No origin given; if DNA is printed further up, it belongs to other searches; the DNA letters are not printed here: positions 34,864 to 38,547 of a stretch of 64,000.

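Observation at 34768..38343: Minimal class II lanthipeptide locus with lanA downstream of lanM and translationally coupled to it (ATGA)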

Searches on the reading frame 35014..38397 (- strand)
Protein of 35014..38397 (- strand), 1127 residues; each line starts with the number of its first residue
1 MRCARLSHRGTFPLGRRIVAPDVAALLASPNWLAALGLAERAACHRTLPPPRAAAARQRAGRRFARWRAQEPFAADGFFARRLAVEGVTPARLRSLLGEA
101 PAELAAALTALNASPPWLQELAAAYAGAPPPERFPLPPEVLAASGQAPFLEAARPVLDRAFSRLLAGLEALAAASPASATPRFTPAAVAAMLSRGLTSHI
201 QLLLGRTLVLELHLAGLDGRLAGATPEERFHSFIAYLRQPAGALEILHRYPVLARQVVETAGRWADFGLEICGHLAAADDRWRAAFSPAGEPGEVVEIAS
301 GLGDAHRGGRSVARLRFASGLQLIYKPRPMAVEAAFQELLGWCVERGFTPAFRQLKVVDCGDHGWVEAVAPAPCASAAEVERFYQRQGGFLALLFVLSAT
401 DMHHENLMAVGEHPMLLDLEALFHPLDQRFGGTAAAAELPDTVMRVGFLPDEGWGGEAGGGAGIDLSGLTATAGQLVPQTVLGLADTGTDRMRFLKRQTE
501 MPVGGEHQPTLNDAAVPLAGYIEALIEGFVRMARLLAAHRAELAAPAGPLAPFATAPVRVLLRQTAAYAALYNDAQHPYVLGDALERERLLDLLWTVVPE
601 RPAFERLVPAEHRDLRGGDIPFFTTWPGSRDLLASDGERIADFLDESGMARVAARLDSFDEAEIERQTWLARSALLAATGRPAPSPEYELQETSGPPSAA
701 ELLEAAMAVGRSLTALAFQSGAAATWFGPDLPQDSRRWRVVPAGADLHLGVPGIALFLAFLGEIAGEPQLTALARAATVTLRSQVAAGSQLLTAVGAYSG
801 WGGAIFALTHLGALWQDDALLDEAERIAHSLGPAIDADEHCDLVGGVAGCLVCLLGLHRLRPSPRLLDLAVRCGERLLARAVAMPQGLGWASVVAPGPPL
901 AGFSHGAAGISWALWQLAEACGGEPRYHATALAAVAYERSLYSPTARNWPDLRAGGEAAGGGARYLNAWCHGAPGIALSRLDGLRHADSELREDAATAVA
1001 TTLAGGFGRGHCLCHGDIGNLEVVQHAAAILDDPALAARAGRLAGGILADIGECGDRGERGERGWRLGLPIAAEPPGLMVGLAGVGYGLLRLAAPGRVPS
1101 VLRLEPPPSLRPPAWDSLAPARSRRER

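Call 7: search_protein_families(library=ncbifam, proteins=[window:35014-38397:-], max_evalue=1)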
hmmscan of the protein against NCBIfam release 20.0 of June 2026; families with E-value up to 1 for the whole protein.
window:35014-38397:- (1127 aa): 3 families
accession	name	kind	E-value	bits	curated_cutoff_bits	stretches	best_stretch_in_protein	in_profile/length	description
TIGR03897.1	lanti_2_LanM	subfamily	2.3e-256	853.1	304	1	154-1095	4-932/932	type 2 lanthipeptide synthetase LanM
NF038150.1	lanthi_synth_IV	equivalog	2.3e-20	72.6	650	2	742-1094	504-845/851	class IV lanthionine synthetase LanL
NF038151.1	lanthi_synth_III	equivalog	9.9e-15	54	575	2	794-1029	563-779/833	class III lanthionine synthetase LanKC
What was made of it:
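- On Class II lanthipeptide synthetase LanM (TIGR03897): 853.1 bits against a cutoff of 304, model positions 4-932 of 932 (call 7)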

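Call 8: search_protein_families(library=pfam, proteins=[window:35014-38397:-], max_evalue=1)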
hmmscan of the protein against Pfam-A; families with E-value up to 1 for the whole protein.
window:35014-38397:- (1127 aa): 2 families
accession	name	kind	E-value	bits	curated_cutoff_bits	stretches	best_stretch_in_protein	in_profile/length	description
PF13575.12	DUF4135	-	1.7e-115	386.6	29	1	250-625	1-377/378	Domain of unknown function (DUF4135)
PF05147.19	LANC_like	-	6.3e-58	196.5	23.2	1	743-1102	3-349/350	Lanthionine synthetase C-like protein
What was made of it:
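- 35014..38343 (-): lanM, class II lanthipeptide synthetase (1109 aa from GTG 38343; the ORF stays open up to an ATG at 38397). The last ~17 codons are a lineage-specific extension that reads through the hairpin and the lanA ribosome-binding site. TIGR03897 853 bits, DUF4135 + LANC_like (calls 7, 8).
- On Class II lanthipeptide synthetase LanM (TIGR03897): PF13575 aa 250-625 and PF05147 aa 743-1102 (call 8)
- Checked: It scores 853 bits on TIGR03897 LanM (cutoff 304) and carries DUF4135 plus LANC_like (calls 7, 8).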

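Call 53: search_solved_structures(query=window:35014-38397:-, show_alignments=1)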
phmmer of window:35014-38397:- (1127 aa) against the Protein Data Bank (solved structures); distinct sequences matched with E-value up to 0.001: 5.
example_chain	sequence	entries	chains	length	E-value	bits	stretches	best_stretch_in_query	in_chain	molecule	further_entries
6st5_A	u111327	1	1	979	2.4e-107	363.5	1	200-1107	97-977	LicM2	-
5dzt_A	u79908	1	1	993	7.5e-41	143.3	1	196-759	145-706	CylM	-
8d0v_A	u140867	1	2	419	0.00023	22.5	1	901-1046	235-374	Glutathione S-transferase LANCL1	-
3e6u_A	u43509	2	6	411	0.00049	21.4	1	901-1046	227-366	LanC-like protein 1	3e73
8czk_A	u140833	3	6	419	0.00052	21.3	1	901-1046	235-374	Glutathione S-transferase LANCL1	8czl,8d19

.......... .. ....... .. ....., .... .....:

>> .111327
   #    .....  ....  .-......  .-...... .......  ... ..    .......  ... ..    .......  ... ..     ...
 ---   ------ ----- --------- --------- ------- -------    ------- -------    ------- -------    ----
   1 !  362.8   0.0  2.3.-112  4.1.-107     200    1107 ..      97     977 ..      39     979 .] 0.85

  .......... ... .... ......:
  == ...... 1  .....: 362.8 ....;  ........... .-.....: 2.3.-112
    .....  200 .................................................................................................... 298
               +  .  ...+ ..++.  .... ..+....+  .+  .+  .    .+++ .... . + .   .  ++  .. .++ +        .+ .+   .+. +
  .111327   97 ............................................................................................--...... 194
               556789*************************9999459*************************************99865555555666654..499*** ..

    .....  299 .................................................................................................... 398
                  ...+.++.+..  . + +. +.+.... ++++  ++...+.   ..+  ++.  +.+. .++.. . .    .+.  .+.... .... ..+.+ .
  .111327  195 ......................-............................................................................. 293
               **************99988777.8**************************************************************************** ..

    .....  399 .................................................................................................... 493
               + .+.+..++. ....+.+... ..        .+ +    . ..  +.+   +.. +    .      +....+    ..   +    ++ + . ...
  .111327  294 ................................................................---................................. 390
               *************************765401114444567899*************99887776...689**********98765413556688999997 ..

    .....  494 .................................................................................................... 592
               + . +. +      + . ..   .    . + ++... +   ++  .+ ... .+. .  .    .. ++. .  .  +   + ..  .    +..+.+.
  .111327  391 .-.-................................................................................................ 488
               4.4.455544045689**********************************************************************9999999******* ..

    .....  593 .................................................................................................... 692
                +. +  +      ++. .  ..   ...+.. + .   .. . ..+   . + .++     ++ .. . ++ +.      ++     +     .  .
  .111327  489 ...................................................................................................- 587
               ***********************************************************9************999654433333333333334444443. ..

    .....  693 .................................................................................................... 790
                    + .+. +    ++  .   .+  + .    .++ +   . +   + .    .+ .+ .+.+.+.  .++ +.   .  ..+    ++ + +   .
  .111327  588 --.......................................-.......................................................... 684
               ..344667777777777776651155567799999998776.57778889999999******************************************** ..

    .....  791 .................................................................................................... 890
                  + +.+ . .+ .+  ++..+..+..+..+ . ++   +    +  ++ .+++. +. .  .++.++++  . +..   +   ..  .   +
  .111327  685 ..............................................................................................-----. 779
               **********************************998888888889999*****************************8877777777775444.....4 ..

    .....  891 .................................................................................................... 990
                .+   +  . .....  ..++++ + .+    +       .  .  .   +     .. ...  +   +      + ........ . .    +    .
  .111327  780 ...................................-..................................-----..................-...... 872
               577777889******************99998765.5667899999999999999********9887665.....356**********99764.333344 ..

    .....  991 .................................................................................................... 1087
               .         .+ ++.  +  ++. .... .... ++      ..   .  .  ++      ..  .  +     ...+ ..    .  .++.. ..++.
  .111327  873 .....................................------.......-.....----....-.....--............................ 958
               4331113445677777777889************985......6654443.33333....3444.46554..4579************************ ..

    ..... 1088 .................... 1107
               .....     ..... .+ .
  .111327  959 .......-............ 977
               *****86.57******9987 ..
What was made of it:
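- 35014..38343 (-): Closest solved structure is LicM2, 6ST5, E = 2e-107 (call 53).
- Closest known: Mersacidin / lichenicidin-alpha / haloduracin-alpha type precursors. Same: LicM2 is the best solved-structure match, E = 2e-107 (call 53).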
